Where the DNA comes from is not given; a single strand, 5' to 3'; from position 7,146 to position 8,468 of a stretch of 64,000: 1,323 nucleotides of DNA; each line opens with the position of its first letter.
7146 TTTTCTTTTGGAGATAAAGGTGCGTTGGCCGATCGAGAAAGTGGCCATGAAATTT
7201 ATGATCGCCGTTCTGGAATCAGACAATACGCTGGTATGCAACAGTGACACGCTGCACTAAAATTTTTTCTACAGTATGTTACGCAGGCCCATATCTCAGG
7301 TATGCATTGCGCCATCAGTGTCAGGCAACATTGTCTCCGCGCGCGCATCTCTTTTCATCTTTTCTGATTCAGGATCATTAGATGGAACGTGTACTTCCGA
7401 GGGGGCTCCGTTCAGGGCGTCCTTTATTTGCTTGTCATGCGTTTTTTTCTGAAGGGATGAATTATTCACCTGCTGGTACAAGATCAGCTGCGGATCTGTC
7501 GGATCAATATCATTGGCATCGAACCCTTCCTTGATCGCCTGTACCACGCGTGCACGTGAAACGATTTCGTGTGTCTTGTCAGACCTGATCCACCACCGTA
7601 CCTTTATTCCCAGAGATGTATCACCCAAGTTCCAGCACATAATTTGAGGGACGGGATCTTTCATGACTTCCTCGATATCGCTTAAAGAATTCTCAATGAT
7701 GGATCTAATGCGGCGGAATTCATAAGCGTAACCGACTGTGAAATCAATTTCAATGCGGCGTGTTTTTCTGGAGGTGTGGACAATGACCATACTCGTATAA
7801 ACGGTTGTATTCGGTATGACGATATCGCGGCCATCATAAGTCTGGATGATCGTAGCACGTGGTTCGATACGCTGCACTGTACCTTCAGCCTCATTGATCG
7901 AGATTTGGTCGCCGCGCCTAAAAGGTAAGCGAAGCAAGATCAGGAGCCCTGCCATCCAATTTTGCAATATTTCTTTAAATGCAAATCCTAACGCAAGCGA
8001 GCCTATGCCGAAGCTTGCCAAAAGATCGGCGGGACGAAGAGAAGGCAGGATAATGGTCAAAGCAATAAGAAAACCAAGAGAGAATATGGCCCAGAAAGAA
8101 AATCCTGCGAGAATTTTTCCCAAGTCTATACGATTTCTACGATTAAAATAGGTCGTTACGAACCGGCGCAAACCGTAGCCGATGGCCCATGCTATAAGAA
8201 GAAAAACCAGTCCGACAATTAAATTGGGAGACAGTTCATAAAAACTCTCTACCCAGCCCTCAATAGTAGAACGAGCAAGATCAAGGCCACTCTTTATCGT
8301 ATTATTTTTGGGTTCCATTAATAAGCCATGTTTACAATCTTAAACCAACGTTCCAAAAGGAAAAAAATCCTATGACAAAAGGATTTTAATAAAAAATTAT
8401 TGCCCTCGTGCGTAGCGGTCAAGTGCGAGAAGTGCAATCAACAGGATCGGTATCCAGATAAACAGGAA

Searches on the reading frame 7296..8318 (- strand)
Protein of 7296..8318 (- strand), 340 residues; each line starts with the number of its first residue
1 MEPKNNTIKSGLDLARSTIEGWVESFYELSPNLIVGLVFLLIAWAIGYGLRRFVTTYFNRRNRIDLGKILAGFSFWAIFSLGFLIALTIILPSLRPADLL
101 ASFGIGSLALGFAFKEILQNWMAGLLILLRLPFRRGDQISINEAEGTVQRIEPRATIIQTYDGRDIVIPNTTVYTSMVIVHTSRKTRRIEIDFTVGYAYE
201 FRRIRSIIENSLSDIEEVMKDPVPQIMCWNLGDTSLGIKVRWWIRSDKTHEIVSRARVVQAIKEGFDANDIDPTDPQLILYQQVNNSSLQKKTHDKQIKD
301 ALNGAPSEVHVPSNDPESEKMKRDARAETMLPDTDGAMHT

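Call 43: find_encoding_contigs(protein=window:7296-8318:-, flank=10000, max_places=1)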
Protein window:7296-8318:- (340 aa): 5 contigs read that carry it; 1 place shown.
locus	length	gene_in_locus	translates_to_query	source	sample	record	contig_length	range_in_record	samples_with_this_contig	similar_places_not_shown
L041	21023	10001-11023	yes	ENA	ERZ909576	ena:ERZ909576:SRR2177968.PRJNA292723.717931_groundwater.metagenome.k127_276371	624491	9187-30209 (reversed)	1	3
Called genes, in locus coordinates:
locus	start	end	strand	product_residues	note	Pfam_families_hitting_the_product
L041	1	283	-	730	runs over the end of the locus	PF19335:HMBD, PF00122:E1-E2_ATPase, PF08282:Hydrolase_3 (faint), PF00702:Hydrolase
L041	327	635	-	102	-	PF02583:Trns_repr_metal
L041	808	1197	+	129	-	-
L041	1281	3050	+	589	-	PF07732:Cu-oxidase_3, PF00394:Cu-oxidase, PF07731:Cu-oxidase_2, PF07732:Cu-oxidase_3 (weak), PF00127:Copper-bind (weak)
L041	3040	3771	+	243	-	PF05275:CopB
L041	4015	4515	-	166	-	PF05974:DUF892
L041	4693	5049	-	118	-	-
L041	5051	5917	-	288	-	-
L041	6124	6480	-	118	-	PF05239:PRC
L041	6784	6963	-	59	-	-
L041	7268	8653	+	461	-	PF00753:Lactamase_B, PF00581:Rhodanese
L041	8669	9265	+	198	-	PF04143:Sulf_transp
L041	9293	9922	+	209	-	PF04143:Sulf_transp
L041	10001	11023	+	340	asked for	PF00924:MS_channel_2nd, PF21082:MS_channel_3rd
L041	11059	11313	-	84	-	-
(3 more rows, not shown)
